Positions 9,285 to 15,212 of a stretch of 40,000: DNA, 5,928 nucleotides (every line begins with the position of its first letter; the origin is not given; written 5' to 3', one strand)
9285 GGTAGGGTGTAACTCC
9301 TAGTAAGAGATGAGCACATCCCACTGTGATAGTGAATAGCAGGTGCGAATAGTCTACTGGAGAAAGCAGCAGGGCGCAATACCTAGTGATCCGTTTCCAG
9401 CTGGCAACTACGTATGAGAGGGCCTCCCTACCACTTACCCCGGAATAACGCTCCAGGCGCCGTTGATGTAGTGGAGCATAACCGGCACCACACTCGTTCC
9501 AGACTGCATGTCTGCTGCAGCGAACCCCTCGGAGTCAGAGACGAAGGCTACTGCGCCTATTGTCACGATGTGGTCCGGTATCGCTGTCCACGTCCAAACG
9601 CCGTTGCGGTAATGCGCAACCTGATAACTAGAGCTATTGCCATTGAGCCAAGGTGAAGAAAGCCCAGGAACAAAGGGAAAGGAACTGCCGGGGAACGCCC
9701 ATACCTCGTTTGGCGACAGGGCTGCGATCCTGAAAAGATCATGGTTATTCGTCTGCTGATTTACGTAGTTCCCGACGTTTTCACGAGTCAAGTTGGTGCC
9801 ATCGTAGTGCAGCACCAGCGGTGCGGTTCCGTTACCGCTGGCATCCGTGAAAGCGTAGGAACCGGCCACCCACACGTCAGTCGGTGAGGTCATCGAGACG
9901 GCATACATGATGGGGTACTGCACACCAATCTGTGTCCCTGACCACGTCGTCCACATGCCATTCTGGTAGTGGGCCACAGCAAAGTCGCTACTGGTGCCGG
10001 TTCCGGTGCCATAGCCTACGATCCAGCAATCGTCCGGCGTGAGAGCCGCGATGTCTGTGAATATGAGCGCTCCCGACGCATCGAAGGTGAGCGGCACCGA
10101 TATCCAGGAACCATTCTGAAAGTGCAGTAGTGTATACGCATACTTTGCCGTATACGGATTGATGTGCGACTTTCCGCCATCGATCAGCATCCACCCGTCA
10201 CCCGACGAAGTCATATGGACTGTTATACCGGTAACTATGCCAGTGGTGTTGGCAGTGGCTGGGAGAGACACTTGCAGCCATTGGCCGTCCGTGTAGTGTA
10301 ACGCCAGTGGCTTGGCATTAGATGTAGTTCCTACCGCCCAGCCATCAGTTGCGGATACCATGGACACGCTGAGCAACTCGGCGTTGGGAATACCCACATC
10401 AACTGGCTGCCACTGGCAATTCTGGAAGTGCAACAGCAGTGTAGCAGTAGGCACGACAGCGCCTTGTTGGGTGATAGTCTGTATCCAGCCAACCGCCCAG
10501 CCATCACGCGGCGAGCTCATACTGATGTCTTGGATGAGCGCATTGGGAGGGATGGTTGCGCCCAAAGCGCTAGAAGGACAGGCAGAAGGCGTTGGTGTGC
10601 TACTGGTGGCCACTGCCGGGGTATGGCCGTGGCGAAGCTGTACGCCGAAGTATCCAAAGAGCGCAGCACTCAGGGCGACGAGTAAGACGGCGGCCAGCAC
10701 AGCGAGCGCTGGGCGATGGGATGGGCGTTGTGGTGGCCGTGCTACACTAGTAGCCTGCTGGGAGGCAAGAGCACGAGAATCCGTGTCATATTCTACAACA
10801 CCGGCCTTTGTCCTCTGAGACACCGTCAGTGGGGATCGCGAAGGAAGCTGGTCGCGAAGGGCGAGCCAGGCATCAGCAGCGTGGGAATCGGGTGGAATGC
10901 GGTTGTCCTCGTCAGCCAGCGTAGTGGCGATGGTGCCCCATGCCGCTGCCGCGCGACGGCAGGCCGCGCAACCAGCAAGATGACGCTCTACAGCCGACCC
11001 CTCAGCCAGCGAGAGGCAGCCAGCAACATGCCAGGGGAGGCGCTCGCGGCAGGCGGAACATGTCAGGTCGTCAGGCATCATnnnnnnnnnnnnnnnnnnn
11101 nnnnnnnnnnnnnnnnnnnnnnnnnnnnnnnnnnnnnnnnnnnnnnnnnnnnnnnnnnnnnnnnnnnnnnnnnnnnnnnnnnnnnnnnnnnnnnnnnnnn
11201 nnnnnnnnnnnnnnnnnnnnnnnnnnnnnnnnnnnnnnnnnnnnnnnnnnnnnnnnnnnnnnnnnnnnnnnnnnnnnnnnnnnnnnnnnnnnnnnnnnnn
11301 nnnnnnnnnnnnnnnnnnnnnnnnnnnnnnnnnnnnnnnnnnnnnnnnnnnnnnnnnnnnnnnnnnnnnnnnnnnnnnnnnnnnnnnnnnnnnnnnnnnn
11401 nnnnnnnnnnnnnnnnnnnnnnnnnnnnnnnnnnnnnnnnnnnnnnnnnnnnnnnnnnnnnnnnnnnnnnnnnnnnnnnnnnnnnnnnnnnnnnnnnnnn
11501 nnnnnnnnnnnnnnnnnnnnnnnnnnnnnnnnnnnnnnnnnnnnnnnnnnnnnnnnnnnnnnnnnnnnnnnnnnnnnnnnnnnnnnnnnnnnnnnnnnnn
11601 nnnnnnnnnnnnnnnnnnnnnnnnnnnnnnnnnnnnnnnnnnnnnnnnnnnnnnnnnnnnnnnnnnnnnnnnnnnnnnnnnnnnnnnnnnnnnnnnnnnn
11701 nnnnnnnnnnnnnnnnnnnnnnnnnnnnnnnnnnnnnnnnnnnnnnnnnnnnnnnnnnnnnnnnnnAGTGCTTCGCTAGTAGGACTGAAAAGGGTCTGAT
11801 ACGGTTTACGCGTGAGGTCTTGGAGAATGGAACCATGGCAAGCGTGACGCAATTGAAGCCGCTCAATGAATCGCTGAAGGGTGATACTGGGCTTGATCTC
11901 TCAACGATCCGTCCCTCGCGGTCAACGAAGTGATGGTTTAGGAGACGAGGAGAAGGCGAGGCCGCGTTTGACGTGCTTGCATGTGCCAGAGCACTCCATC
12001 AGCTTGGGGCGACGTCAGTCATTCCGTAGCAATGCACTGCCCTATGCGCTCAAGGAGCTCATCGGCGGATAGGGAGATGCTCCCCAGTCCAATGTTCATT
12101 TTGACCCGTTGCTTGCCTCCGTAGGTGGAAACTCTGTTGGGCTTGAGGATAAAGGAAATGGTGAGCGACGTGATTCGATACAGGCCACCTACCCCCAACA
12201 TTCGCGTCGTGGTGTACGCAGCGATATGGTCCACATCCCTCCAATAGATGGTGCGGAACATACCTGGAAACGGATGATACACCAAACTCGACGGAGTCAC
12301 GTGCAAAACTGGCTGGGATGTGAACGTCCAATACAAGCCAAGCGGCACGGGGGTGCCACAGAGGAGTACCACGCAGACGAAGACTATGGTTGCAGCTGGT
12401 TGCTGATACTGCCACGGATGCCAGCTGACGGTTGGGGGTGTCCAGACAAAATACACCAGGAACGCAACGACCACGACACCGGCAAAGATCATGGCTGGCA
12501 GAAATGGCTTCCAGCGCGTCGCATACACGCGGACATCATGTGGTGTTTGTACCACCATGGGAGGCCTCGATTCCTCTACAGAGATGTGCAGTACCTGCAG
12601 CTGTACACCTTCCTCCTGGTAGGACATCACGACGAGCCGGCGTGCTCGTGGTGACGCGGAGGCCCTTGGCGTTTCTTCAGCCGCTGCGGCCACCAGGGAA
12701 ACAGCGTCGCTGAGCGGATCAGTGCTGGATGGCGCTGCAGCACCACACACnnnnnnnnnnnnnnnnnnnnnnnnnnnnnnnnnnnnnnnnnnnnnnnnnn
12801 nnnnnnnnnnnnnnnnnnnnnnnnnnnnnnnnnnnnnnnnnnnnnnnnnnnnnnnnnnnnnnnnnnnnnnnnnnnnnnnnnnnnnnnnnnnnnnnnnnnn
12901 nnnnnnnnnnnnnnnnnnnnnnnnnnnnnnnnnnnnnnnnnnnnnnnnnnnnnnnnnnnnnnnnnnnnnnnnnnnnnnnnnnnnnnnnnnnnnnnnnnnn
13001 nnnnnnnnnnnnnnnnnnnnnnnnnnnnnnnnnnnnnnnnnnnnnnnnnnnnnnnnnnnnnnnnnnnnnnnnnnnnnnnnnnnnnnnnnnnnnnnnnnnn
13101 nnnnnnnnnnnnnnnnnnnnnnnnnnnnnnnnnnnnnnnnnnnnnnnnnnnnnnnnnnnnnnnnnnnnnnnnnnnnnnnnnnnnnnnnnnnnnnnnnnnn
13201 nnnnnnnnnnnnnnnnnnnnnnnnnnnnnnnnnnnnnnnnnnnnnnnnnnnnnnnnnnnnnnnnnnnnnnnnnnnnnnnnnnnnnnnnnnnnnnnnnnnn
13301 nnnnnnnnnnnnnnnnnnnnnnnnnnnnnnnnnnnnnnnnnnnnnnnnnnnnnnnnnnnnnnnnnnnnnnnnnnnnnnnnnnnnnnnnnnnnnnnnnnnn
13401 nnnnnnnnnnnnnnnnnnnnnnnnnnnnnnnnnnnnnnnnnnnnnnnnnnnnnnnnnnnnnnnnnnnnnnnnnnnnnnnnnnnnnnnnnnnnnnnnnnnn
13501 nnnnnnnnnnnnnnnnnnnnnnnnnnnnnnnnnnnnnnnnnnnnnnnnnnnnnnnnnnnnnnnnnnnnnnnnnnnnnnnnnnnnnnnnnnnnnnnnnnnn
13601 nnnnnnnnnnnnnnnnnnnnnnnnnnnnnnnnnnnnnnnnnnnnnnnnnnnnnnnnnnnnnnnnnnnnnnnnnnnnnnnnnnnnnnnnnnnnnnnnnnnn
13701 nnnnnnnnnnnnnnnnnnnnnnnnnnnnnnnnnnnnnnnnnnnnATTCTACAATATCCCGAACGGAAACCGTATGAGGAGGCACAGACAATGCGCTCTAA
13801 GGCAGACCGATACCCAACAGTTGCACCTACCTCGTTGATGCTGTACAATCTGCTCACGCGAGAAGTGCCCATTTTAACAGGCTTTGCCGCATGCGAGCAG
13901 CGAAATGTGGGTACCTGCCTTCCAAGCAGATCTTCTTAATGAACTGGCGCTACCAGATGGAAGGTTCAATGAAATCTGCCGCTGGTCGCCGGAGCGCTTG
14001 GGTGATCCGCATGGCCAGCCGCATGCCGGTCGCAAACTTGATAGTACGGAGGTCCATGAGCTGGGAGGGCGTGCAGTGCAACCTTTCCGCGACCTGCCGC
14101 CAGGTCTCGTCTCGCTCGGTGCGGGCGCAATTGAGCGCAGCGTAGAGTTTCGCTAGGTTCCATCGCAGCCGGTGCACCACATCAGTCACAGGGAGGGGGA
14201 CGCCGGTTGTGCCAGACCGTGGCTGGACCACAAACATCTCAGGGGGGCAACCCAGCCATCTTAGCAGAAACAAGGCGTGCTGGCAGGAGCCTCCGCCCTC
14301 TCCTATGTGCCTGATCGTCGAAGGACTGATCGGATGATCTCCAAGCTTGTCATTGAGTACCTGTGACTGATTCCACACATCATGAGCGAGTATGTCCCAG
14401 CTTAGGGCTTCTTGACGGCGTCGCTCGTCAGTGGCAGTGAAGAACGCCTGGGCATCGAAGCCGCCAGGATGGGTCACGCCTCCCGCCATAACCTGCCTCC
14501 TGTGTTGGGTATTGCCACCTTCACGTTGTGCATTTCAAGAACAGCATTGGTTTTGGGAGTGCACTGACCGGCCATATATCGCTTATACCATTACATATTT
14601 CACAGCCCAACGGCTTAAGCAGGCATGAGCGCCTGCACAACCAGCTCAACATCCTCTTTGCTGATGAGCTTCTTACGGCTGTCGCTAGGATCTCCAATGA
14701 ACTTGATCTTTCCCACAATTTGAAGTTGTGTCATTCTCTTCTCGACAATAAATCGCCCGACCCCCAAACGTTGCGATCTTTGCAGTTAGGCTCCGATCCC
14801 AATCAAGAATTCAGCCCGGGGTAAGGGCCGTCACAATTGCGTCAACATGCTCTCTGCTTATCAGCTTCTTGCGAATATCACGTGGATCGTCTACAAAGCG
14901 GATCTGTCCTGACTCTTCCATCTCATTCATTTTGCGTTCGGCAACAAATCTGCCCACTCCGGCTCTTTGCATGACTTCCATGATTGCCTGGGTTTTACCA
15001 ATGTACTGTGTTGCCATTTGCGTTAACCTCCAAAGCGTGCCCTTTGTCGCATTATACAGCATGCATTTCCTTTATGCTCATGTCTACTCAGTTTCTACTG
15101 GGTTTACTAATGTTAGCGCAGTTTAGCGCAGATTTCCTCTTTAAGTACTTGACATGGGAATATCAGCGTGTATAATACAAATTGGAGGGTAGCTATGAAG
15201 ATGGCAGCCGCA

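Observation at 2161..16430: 14.2-kb element integrated into the 3' end of tRNA-Asn, with clean att repeats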

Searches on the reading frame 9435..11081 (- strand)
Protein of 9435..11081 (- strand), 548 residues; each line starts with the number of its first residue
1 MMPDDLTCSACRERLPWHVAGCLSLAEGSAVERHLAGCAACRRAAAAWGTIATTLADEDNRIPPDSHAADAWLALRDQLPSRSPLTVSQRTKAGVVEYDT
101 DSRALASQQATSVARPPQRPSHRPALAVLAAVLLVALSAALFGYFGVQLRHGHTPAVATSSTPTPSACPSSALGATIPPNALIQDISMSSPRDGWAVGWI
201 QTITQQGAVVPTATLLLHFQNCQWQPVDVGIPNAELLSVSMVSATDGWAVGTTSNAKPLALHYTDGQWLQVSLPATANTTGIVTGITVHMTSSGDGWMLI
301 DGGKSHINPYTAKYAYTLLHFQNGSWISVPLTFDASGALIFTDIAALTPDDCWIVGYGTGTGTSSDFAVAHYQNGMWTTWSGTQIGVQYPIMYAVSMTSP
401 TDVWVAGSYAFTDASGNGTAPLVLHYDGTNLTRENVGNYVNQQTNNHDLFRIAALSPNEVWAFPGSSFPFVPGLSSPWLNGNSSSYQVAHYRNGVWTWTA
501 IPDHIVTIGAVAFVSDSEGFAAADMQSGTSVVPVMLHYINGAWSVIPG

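Call 8: search_protein_families(library=pfam, proteins=[window:9435-11081:-], max_evalue=0.01)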
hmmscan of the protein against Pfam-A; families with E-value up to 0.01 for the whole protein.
window:9435-11081:- (548 aa): 1 family
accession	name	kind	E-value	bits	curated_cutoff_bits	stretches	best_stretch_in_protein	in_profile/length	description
PF13490.11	zf-HC2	-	6.3e-07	29.8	22.2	1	8-42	1-35/35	Putative zinc-finger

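Call 82: search_protein_families(library=padloc, proteins=[window:9435-11081:-], max_evalue=0.01)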
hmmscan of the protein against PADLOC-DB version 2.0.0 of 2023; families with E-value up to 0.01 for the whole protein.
window:9435-11081:- (548 aa): 0 families

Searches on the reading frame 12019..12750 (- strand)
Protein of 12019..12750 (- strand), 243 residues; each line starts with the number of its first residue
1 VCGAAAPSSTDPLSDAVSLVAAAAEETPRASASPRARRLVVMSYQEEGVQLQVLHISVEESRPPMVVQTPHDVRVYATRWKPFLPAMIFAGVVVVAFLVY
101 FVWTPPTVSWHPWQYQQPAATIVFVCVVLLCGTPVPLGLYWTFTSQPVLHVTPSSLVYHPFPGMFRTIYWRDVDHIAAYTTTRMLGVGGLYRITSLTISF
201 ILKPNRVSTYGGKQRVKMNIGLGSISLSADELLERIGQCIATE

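Call 8: search_protein_families(library=pfam, proteins=[window:12019-12750:-], max_evalue=0.01)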
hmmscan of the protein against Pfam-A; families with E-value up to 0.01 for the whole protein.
window:12019-12750:- (243 aa): 0 families

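Call 10: search_protein_families(library=pfam, proteins=[window:12019-12750:-], max_evalue=5)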
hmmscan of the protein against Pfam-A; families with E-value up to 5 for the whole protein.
window:12019-12750:- (243 aa): 2 families
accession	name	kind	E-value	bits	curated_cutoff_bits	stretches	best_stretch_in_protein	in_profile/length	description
PF13493.11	DUF4118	-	0.047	13.9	28.4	1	76-133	38-92/107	Domain of unknown function (DUF4118)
PF19297.4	QcrA_N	-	0.18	11.6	27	1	86-120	59-86/222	QcrA subunit N-terminal region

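Call 11: search_protein_families(library=phrogs, proteins=[window:12019-12750:-], max_evalue=0.1)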
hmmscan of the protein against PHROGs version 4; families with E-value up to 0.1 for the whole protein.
window:12019-12750:- (243 aa): 0 families

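Call 81: search_protein_families(library=ncbifam, proteins=[window:12019-12750:-], max_evalue=0.05)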
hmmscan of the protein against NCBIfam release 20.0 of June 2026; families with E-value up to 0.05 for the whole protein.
window:12019-12750:- (243 aa): 1 family
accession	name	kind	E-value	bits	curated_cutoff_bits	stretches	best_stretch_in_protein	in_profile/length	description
NF041635.1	STM3941_fam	subfamily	3.2e-05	23.9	40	1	88-180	9-94/157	STM3941 family protein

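Call 82: search_protein_families(library=padloc, proteins=[window:12019-12750:-], max_evalue=0.01)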
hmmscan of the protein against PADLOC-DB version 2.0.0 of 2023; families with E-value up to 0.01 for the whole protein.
window:12019-12750:- (243 aa): 0 families

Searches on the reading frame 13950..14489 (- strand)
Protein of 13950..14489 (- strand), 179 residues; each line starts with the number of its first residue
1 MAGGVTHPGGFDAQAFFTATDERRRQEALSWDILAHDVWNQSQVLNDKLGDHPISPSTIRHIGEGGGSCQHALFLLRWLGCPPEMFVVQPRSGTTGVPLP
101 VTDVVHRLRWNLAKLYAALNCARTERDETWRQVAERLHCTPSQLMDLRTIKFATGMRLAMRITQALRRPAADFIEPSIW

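Call 8: search_protein_families(library=pfam, proteins=[window:13950-14489:-], max_evalue=0.01)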
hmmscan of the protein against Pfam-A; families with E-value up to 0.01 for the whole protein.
window:13950-14489:- (179 aa): 0 families

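Call 10: search_protein_families(library=pfam, proteins=[window:13950-14489:-], max_evalue=5)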
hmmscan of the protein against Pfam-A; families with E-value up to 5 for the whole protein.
window:13950-14489:- (179 aa): 1 family
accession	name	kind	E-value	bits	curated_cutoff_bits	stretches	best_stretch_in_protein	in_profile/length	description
PF13384.12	HTH_23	-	0.056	13.7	24.6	1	107-146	5-36/50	Homeodomain-like domain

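Call 11: search_protein_families(library=phrogs, proteins=[window:13950-14489:-], max_evalue=0.1)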
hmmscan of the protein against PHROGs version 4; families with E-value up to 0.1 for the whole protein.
window:13950-14489:- (179 aa): 0 families

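Call 81: search_protein_families(library=ncbifam, proteins=[window:13950-14489:-], max_evalue=0.05)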
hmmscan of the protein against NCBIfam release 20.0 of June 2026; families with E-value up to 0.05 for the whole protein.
window:13950-14489:- (179 aa): 0 families

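Call 82: search_protein_families(library=padloc, proteins=[window:13950-14489:-], max_evalue=0.01)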
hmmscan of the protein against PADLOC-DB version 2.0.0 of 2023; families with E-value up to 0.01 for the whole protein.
window:13950-14489:- (179 aa): 0 families

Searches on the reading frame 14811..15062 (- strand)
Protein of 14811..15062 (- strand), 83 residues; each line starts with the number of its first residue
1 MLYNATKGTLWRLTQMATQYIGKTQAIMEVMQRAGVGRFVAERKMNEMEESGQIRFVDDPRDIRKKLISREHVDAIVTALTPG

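Call 8: search_protein_families(library=pfam, proteins=[window:14811-15062:-], max_evalue=0.01)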
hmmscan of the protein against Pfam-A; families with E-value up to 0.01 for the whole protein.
window:14811-15062:- (83 aa): 0 families

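Call 10: search_protein_families(library=pfam, proteins=[window:14811-15062:-], max_evalue=5)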
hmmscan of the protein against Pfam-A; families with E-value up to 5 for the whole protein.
window:14811-15062:- (83 aa): 3 families
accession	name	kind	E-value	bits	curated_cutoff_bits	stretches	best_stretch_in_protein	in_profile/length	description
PF13460.12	NAD_binding_10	-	0.027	14.8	27.2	1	19-50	77-104/184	NAD(P)H-binding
PF22168.2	DIP2311-like_C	-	0.065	14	27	1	28-64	23-59/63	Transcriptional regulator DIP2311-like, C-terminal domain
PF13851.11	GAS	-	0.16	11.8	32.3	1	23-53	129-159/200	Growth-arrest specific micro-tubule binding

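Call 11: search_protein_families(library=phrogs, proteins=[window:14811-15062:-], max_evalue=0.1)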
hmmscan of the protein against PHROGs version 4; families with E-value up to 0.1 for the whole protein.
window:14811-15062:- (83 aa): 0 families

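Call 81: search_protein_families(library=ncbifam, proteins=[window:14811-15062:-], max_evalue=0.05)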
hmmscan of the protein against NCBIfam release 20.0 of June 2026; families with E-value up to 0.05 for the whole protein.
window:14811-15062:- (83 aa): 0 families

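Call 82: search_protein_families(library=padloc, proteins=[window:14811-15062:-], max_evalue=0.01)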
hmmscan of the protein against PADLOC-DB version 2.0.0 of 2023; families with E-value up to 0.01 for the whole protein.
window:14811-15062:- (83 aa): 0 families
